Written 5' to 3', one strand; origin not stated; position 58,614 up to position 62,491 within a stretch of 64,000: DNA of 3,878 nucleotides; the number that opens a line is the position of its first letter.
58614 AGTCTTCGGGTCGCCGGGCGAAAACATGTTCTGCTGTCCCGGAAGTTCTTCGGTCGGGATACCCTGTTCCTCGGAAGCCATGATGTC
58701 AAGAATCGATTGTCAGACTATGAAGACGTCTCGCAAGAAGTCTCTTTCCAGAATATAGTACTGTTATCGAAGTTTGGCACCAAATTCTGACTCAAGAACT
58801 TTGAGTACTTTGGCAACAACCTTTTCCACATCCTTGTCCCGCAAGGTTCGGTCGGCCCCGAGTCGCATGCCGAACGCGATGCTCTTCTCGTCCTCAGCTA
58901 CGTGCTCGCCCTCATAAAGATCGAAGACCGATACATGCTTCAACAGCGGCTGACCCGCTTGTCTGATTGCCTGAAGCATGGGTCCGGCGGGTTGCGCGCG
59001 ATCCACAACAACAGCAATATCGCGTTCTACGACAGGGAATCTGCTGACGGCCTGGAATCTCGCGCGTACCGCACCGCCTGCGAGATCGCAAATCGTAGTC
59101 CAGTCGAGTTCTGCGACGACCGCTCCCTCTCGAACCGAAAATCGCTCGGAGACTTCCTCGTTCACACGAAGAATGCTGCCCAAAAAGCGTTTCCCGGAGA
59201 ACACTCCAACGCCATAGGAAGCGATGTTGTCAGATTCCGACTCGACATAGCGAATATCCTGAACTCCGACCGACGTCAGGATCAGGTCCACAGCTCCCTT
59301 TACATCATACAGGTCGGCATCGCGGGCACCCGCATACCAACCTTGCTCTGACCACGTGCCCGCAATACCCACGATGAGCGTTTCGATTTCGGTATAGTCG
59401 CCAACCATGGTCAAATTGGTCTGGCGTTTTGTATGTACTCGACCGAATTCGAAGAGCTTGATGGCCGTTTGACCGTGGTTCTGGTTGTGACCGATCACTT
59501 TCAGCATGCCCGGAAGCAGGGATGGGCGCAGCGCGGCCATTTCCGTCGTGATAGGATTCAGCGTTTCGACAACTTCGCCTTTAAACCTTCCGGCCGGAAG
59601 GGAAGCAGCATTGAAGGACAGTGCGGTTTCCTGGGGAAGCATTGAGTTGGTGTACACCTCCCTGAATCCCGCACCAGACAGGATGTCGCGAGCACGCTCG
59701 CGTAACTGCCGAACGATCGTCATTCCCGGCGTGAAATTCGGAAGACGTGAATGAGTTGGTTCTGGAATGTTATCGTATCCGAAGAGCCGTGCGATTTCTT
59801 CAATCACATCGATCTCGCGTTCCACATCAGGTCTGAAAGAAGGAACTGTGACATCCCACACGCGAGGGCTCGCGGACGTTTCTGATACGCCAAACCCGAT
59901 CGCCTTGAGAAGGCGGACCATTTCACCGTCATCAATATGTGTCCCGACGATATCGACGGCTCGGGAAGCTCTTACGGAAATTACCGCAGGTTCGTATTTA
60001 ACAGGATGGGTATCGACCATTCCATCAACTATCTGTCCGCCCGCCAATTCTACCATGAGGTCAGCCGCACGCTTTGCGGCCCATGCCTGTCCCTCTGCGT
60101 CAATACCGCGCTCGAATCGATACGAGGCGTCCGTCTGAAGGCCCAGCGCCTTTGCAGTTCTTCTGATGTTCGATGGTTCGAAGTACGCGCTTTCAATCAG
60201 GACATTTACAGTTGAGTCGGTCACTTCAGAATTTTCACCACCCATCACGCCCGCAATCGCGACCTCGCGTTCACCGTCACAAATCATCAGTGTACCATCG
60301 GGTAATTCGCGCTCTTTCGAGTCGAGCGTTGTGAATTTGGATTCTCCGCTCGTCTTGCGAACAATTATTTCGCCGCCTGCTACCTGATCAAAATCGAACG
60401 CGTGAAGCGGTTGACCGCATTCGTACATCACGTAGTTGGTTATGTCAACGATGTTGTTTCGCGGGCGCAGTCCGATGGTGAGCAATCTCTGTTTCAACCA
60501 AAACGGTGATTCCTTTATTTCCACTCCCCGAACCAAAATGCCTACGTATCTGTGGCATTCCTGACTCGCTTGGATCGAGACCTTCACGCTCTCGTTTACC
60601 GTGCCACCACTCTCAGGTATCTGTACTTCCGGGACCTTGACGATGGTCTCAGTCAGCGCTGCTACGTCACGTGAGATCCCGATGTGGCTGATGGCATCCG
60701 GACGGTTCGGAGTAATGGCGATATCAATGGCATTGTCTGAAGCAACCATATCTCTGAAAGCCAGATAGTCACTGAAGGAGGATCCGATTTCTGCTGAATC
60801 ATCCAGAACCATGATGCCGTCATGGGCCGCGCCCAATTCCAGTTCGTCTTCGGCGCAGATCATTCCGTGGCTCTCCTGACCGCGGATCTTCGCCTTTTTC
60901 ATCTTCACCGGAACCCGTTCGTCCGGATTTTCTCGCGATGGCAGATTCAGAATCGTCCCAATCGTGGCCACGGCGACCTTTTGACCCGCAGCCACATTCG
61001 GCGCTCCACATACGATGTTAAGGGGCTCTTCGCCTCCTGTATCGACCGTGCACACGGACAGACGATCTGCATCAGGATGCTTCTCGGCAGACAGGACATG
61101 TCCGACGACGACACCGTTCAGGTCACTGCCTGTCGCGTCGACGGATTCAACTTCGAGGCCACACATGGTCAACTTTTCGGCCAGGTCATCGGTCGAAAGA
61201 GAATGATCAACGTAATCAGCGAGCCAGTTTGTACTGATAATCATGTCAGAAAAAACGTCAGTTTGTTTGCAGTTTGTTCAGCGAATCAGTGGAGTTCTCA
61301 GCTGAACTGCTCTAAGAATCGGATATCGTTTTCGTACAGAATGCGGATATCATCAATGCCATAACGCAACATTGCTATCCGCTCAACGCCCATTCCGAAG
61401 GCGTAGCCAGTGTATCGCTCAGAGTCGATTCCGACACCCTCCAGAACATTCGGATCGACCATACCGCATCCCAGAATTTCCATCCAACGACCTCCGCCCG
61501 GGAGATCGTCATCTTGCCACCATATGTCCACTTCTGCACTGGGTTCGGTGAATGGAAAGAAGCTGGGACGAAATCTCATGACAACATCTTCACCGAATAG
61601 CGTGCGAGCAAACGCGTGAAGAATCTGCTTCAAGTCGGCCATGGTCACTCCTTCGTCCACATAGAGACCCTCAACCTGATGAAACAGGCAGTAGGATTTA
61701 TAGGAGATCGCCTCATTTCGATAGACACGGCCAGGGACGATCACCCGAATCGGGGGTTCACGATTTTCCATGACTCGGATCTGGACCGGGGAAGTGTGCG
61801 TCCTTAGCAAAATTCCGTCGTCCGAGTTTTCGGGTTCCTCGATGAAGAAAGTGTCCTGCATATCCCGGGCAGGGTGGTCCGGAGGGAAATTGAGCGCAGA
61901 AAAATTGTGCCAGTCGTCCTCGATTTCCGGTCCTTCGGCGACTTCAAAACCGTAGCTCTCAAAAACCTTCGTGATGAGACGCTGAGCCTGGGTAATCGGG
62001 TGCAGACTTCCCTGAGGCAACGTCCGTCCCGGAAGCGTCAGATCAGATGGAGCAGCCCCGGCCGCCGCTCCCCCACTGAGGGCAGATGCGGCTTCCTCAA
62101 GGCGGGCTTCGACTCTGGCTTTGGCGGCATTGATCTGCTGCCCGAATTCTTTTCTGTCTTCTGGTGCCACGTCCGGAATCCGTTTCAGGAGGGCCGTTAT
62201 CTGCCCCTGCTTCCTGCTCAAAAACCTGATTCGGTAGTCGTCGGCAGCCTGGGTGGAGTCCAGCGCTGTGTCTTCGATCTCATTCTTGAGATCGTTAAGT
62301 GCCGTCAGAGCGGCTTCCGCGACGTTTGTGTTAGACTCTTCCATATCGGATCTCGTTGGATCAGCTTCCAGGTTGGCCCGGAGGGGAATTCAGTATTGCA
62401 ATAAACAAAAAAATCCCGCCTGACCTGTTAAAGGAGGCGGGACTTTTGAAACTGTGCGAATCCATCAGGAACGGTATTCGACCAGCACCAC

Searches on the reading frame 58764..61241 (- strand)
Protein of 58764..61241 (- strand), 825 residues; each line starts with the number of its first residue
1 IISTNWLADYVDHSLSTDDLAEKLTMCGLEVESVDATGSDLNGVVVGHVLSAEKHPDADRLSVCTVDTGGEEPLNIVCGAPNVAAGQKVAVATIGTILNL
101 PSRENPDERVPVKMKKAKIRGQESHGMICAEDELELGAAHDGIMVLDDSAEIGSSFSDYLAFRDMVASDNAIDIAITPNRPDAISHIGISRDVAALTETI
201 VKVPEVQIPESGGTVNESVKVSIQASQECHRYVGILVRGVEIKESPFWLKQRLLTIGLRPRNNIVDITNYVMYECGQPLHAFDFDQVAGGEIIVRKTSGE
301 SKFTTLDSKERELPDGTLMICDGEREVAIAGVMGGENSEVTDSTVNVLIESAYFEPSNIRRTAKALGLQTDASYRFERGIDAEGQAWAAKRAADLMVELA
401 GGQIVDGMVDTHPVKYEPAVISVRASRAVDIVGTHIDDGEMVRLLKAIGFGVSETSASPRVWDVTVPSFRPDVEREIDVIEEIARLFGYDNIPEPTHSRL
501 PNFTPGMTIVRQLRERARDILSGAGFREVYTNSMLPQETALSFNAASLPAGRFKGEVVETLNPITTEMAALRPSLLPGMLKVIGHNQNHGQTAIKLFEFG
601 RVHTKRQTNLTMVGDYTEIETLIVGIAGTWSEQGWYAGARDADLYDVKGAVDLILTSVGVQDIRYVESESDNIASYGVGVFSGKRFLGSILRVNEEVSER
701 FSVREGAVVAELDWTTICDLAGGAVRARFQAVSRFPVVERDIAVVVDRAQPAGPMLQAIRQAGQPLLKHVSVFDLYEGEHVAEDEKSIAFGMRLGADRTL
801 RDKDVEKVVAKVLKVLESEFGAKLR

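Call 49: search_protein_families(library=pfam, proteins=[window:58764-61241:-], max_evalue=0.00001)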
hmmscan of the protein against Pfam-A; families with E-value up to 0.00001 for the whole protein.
window:58764-61241:- (825 aa): 5 families
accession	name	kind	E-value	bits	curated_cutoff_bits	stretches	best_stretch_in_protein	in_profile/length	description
PF03483.22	B3_4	-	1.9e-69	233.2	29.3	1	229-401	2-174/174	B3/4 domain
PF17759.6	tRNA_synthFbeta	-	3.3e-38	131.8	22.4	1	507-714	15-214/214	Phenylalanyl tRNA synthetase beta chain CLM domain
PF03147.19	FDX-ACB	-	1.9e-27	95.9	31.1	1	733-825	1-94/94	Ferredoxin-fold anticodon binding domain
PF01588.26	tRNA_bind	-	3.1e-24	85.3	27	1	44-154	1-95/96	Putative tRNA binding domain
PF03484.21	B5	-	2.8e-21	75.9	28.6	1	421-489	1-67/67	tRNA synthetase B5 domain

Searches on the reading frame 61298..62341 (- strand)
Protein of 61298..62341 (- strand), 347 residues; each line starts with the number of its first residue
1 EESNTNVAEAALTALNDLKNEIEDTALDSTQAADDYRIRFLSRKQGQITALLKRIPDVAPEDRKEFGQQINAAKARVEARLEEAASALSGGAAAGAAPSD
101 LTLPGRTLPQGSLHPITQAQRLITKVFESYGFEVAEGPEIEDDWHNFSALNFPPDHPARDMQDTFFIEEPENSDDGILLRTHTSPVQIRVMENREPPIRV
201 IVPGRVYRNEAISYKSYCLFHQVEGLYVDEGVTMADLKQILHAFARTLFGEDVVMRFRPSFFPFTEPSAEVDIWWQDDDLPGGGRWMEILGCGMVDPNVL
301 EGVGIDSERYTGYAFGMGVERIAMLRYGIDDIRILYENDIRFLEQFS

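Call 49: search_protein_families(library=pfam, proteins=[window:61298-62341:-], max_evalue=0.00001)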
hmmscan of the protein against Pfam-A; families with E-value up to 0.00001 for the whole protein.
window:61298-62341:- (347 aa): 2 families
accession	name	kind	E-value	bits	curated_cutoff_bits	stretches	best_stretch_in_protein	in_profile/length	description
PF01409.25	tRNA-synt_2d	-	4e-101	338.1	19.8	1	100-346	3-246/246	tRNA synthetases class II core domain (F)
PF02912.23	Phe_tRNA-synt_N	-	7.9e-15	55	22.3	1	29-89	2-61/69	Aminoacyl tRNA synthetase class II, N-terminal domain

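Call 91: find_homologous_proteins(query=window:61298-62341:-, max_evalue=1e-60)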
Query window:61298-62341:- (347 aa): 8000 proteins with E <= 1e-60 among 8000 candidates; the best 120 are listed.
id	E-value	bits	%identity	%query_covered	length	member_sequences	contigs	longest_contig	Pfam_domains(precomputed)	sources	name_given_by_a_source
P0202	1.4e-232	789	100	100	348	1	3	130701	PF01409.26,PF02912.24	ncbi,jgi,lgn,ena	-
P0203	1.6e-207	706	88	100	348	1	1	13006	PF01409.26,PF02912.24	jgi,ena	-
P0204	1.2e-195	667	86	97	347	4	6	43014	PF01409.26,PF02912.24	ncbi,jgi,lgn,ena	-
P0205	5.3e-195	665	83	99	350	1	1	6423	PF01409.26,PF02912.24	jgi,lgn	jgi:phenylalanyl-tRNA synthetase alpha chain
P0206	1.8e-194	663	85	97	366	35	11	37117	PF01409.26,PF02912.24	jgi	-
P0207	2.2e-194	663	86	97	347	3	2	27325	PF01409.26,PF02912.24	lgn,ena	-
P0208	4.2e-193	659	83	100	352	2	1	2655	PF01409.26,PF02912.24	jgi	jgi:phenylalanyl-tRNA synthetase alpha chain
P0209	4.5e-193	659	85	97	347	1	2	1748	PF01409.26,PF02912.24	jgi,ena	-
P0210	3.8e-192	656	83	100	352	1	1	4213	PF01409.26,PF02912.24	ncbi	-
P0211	5.1e-192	655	84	95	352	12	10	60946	PF01409.26,PF02912.24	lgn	-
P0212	5.3e-192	655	82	100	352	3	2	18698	PF01409.26,PF02912.24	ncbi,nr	ncbi:MAG: phenylalanine--tRNA ligase subunit alpha [Bacteroidetes bacterium]|nr:phenylalanine--tRNA 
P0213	6.7e-192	655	85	94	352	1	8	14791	PF01409.26,PF02912.24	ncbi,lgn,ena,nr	ncbi:MAG: phenylalanine--tRNA ligase subunit alpha [Bacteroidota bacterium]|nr:phenylalanine--tRNA l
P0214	3.7e-191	653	85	97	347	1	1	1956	PF01409.26,PF02912.24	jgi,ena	-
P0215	2.1e-190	650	81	100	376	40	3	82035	PF01409.26,PF02912.24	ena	-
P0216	2.5e-189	647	81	100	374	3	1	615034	PF01409.26,PF02912.24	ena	-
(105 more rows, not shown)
